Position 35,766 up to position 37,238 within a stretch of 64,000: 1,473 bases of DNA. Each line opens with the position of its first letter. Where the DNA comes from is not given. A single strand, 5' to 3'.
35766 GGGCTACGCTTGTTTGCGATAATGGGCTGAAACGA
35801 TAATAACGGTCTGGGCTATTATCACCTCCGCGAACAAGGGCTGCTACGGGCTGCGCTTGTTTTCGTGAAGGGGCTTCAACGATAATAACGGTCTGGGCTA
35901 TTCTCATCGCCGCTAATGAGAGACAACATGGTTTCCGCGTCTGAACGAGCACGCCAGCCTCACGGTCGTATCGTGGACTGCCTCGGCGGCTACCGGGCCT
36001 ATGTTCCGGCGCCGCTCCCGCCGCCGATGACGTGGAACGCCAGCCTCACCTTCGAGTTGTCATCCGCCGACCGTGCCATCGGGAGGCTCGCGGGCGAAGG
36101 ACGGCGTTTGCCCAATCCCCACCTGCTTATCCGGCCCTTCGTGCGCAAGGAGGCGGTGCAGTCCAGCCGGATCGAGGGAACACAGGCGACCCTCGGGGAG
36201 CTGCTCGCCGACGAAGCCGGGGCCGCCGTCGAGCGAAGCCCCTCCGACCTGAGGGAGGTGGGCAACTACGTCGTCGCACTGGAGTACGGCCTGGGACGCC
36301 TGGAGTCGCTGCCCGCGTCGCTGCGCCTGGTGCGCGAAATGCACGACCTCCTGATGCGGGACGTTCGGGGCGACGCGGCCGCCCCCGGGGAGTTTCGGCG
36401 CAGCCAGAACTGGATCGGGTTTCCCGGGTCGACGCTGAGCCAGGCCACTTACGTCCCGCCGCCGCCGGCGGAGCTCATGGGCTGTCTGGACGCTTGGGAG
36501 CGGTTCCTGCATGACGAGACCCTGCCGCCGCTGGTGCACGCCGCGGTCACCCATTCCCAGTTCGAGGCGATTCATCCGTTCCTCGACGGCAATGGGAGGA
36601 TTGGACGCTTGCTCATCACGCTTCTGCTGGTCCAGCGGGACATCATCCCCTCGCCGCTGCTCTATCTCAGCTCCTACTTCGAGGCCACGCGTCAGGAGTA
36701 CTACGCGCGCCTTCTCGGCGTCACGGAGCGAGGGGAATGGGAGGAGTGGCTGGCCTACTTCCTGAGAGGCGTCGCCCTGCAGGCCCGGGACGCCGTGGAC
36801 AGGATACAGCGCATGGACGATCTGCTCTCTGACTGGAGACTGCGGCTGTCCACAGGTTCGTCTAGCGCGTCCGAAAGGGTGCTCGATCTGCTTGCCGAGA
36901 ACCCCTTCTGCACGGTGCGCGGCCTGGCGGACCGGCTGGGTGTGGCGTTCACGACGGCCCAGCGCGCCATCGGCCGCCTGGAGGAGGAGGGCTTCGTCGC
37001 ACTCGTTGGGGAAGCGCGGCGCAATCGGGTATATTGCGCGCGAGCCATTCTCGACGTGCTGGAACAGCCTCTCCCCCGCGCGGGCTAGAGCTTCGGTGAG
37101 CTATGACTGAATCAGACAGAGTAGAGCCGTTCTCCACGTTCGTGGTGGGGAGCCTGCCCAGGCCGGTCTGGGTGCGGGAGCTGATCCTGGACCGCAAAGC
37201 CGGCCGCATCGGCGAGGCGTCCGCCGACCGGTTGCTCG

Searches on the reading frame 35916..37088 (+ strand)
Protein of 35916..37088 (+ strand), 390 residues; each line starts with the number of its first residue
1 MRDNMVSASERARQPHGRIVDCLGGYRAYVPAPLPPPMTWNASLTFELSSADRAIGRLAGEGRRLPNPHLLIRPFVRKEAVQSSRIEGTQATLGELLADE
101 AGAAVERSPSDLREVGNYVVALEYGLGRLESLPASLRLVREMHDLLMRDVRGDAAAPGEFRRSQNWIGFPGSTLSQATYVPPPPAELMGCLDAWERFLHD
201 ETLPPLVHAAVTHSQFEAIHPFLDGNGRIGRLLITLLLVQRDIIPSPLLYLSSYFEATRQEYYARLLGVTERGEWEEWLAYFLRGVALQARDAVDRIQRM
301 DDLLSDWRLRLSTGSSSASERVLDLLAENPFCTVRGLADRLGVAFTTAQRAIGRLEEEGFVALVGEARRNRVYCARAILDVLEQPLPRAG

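Call 7: search_protein_families(library=pfam, proteins=[window:35916-37088:+], max_evalue=0.01)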
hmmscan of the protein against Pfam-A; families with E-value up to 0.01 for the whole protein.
window:35916-37088:+ (390 aa): 14 families
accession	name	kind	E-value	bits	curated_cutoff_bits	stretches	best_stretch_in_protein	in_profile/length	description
PF13784.11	Fic_N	-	3.5e-27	94.7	26.7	1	47-126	3-81/82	Fic/DOC family N-terminal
PF02661.23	Fic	-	1e-20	74.8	24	1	135-238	3-93/93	Fic/DOC family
PF13412.12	HTH_24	-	5.4e-08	32.7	21.9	1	321-361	7-47/48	Winged helix-turn-helix DNA-binding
PF12802.13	MarR_2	-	2.9e-06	27.8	27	1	321-365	9-54/61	MarR family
PF09339.16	HTH_IclR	-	1.1e-05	25.6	22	1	321-362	7-49/52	IclR helix-turn-helix domain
PF01047.28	MarR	-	2e-05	24.8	24.6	1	321-361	7-47/59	MarR family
PF25213.1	HVO_A0261_N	-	6.4e-05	23.2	35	1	317-364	11-57/86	HVO_A0261 N-terminal domain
PF03297.21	Ribosomal_S25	-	0.00031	21.4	28.8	1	331-374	56-99/101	S25 ribosomal protein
PF07756.17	DUF1612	-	0.0015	19.2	30.1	1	191-261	13-83/127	Protein of unknown function (DUF1612)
PF00392.27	GntR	-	0.0015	18.6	27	1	333-362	26-55/64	Bacterial regulatory proteins, gntR family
PF08279.18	HTH_11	-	0.0023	18.2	25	1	322-368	5-51/55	HTH domain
PF01325.25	Fe_dep_repress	-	0.003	18.2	26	1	322-363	13-54/60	Iron dependent repressor, N-terminal DNA binding domain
PF13404.12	HTH_AsnC-type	-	0.0072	16.6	27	0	321-356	7-42/42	AsnC-type helix-turn-helix domain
PF01978.25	TrmB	-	0.0088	16.3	25.6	0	325-375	16-64/68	Sugar-specific transcriptional regulator TrmB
